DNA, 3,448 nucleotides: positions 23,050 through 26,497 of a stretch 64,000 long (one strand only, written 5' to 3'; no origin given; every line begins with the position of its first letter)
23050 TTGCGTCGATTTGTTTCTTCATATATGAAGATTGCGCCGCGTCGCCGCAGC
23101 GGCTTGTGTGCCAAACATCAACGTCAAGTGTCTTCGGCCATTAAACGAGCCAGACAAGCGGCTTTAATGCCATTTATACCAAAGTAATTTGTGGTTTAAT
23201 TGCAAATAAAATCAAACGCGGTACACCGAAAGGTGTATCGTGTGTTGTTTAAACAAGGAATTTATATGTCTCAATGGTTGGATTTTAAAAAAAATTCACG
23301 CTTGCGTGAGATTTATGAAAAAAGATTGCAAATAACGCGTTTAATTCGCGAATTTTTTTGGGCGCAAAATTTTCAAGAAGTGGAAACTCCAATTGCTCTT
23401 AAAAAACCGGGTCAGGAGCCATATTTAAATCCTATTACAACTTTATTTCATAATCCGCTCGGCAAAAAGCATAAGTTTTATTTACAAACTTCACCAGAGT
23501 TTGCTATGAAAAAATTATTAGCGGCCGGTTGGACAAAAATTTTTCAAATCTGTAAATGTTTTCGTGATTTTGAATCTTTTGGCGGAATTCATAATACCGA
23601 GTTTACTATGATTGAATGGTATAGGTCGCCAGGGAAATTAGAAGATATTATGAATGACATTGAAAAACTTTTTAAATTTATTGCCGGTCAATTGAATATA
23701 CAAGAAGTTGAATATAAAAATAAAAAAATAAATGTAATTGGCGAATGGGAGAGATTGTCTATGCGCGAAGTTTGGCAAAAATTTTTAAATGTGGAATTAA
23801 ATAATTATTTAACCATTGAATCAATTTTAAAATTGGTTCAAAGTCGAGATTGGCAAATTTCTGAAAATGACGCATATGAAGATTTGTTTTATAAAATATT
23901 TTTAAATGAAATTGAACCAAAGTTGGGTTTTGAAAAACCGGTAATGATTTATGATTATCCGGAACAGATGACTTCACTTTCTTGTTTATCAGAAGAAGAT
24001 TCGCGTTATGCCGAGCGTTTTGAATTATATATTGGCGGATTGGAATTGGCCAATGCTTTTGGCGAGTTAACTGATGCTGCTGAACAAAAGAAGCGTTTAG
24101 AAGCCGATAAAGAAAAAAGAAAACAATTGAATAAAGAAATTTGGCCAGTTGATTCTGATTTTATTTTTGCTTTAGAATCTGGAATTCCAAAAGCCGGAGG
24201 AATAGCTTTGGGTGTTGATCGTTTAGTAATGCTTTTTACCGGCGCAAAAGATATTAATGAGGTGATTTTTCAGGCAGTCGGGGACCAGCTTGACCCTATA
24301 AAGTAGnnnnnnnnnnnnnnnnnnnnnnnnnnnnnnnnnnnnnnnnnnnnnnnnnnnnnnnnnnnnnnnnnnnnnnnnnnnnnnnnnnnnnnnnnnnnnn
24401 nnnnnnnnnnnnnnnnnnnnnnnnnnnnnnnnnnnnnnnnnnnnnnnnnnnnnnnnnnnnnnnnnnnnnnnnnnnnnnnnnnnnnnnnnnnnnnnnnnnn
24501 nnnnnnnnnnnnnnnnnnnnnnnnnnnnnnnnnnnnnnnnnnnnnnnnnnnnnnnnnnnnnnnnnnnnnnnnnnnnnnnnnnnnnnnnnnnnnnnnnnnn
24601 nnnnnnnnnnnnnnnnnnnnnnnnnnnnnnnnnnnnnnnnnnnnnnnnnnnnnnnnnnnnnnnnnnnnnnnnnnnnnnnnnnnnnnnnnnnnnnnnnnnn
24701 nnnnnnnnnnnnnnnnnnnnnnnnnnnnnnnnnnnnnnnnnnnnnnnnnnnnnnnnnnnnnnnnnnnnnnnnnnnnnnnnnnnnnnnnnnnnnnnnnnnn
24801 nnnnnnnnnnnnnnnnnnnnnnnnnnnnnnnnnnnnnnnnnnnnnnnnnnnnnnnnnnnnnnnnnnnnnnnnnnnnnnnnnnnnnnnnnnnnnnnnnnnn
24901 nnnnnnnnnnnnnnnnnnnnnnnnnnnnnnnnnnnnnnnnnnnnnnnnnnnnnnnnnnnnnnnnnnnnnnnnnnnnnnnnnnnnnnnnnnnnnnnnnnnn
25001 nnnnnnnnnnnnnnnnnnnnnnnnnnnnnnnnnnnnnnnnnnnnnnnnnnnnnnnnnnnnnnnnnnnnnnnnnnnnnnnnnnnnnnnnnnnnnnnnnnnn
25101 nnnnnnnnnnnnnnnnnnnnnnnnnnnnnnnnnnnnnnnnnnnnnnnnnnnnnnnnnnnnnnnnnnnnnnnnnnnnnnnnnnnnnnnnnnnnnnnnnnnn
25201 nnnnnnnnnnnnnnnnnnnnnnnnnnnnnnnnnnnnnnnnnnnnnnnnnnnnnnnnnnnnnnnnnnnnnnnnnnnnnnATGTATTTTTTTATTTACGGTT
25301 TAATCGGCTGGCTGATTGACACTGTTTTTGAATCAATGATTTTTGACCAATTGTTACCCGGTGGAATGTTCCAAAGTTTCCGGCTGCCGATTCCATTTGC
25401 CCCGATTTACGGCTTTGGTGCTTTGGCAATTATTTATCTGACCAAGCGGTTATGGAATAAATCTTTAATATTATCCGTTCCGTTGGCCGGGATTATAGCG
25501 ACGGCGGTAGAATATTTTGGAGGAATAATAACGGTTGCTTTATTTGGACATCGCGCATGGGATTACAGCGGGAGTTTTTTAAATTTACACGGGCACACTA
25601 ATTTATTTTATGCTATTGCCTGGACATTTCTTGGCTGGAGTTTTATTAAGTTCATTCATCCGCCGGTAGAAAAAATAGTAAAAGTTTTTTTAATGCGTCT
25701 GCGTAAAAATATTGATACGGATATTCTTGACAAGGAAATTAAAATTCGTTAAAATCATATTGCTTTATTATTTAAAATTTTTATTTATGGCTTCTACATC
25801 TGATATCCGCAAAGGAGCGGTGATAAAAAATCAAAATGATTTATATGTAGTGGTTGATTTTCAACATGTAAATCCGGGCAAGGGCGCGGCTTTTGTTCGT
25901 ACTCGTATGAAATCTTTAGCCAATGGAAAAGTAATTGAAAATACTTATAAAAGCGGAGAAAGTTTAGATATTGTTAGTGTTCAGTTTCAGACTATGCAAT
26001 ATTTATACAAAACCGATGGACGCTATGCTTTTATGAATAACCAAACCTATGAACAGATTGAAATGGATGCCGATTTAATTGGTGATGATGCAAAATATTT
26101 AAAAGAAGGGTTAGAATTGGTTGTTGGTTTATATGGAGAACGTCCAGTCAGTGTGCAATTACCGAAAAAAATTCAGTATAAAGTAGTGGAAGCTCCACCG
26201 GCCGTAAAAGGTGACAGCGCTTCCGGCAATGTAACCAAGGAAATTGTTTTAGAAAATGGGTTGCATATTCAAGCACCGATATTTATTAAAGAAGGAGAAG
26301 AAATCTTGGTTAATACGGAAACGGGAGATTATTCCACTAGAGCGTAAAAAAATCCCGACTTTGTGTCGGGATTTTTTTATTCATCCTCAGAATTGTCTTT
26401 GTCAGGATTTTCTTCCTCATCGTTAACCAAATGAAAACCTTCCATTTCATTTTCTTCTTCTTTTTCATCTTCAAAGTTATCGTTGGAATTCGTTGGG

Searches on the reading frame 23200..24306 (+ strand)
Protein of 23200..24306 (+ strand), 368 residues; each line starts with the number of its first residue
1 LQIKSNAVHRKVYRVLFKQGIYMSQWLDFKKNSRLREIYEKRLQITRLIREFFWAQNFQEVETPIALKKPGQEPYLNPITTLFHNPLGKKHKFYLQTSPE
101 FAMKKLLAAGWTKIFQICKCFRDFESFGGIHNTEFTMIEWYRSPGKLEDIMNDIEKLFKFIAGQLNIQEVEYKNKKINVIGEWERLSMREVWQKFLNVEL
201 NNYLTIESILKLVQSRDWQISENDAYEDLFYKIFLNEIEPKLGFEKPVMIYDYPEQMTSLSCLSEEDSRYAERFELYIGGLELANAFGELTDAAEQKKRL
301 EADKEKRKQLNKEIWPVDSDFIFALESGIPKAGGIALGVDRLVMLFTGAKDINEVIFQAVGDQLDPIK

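Call 7: search_protein_families(library=pfam, proteins=[window:23200-24306:+], max_evalue=1)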
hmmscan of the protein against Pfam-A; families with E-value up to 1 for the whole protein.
window:23200-24306:+ (368 aa): 1 family
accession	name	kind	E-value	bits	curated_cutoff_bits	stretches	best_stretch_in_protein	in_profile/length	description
PF00152.25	tRNA-synt_2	-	7.8e-54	183.3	25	1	24-357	8-303/308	tRNA synthetases class II (D, K and N)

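Call 34: find_related_loci(query=window:23266-24303:+, collection=genome_contigs, flank=5000)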
Query window:23266-24303:+ (346 aa) in genome_contigs; peptide patterns used: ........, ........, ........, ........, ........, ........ (x = any residue, [..] = any of these).
76 stretches matched a pattern; 4 encode a relative of the query (tblastn E <= 1e-3); 4 distinct loci.
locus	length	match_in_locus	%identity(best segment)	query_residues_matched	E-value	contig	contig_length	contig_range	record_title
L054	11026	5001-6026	73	1-342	2e-176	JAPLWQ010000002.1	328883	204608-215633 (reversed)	MAG: Candidatus Magasanikiibacteriota bacterium isolate LacPavin_0920_SED2_MAG_44_15 LacPavin_0920_SED2_scaffold_132136,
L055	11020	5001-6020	71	1-340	9e-171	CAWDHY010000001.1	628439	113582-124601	MAG: Candidatus Magasanikbacteria bacterium isolate MFD04716.bin.1.125 genome assembly, contig: contig_18216, whole geno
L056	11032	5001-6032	57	1-343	1e-137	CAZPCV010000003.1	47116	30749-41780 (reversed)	MAG TPA_asm: uncultured Gammaproteobacteria bacterium isolate SRP257259_co1_228 genome assembly, contig: NODE_713_length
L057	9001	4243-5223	31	3-335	1e-47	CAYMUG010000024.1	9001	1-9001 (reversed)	MAG TPA_asm: uncultured Candidatus Saccharibacteria bacterium isolate binchicken_co207_157 genome assembly, contig: NODE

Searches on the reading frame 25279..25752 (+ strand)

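Call 7: search_protein_families(library=pfam, proteins=[window:25279-25752:+], max_evalue=1)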
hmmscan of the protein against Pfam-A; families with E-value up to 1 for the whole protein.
window:25279-25752:+ (157 aa): 3 families
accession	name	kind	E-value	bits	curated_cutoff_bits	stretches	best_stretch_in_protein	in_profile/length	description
PF06541.16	ABC_trans_CmpB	-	5.6e-30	104.9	25.9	1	1-140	1-130/151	Putative ABC-transporter type IV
PF01242.24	PTPS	-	0.17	12.3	22.4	0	90-107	11-28/121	6-pyruvoyl tetrahydropterin synthase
PF05288.16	Pox_A3L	-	0.21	12.1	25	1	128-155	38-66/70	Poxvirus A3L Protein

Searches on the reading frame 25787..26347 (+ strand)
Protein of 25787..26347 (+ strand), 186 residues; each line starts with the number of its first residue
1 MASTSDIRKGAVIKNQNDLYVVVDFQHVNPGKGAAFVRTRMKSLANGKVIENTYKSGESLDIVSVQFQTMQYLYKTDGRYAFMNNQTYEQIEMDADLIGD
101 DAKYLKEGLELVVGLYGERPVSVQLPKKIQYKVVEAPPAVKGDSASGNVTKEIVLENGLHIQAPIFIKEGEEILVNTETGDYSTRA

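Call 7: search_protein_families(library=pfam, proteins=[window:25787-26347:+], max_evalue=1)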
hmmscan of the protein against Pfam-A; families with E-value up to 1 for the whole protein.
window:25787-26347:+ (186 aa): 3 families
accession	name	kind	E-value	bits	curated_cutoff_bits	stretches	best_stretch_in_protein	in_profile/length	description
PF08207.18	EFP_N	-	2.8e-25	88.5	23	1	3-60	1-58/58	Elongation factor P (EF-P) KOW-like domain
PF09285.17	Elong-fact-P_C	-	9.2e-21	73.7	25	1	130-185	2-56/56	Elongation factor P, C-terminal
PF01132.26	EFP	-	1.7e-20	73.1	27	1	69-121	2-54/54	Elongation factor P (EF-P) OB domain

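Call 67: find_encoding_contigs(protein=window:25787-26347:+, flank=4000, max_places=8)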
Protein window:25787-26347:+ (186 aa): 10 contigs read that carry it; 4 places shown.
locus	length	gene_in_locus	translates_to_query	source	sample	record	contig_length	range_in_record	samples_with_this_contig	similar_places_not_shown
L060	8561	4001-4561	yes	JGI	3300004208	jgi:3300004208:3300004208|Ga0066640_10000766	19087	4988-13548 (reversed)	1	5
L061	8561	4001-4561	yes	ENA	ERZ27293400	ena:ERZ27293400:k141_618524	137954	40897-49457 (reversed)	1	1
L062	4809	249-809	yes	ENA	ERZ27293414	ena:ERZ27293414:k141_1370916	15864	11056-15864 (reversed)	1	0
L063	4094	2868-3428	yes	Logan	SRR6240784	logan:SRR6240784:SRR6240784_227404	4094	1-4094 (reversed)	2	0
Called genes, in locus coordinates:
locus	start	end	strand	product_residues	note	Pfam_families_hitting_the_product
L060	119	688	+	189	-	PF01250:Ribosomal_S6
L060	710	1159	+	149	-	PF00436:SSB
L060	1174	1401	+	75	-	PF01084:Ribosomal_S18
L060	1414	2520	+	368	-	PF00152:tRNA-synt_2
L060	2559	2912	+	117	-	-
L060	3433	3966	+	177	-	PF06541:ABC_trans_CmpB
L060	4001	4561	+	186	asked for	PF08207:EFP_N, PF01132:EFP, PF09285:Elong-fact-P_C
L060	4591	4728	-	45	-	-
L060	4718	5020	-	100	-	PF06961:DUF1294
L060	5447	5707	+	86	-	PF17253:DUF5320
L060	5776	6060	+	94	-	PF22277:EncFtn-like (weak), PF02915:Rubrerythrin (weak)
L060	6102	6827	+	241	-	PF00106:adh_short, PF08659:KR, PF23441:SDR (weak), PF13561:adh_short_C2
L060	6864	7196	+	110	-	PF02579:Nitro_FeMo-Co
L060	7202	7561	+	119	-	PF02579:Nitro_FeMo-Co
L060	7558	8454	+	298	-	PF10609:ParA, PF01656:CbiA, PF00037:Fer4 (weak), PF14697:Fer4_21, PF12838:Fer4_7 (weak), PF13187:Fer4_9 (weak), PF00037:Fer4 (weak), PF12837:Fer4_6 (weak), +6 more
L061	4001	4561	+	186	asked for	PF08207:EFP_N, PF01132:EFP, PF09285:Elong-fact-P_C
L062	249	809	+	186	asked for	PF08207:EFP_N, PF01132:EFP, PF09285:Elong-fact-P_C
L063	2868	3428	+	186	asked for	PF08207:EFP_N, PF01132:EFP, PF09285:Elong-fact-P_C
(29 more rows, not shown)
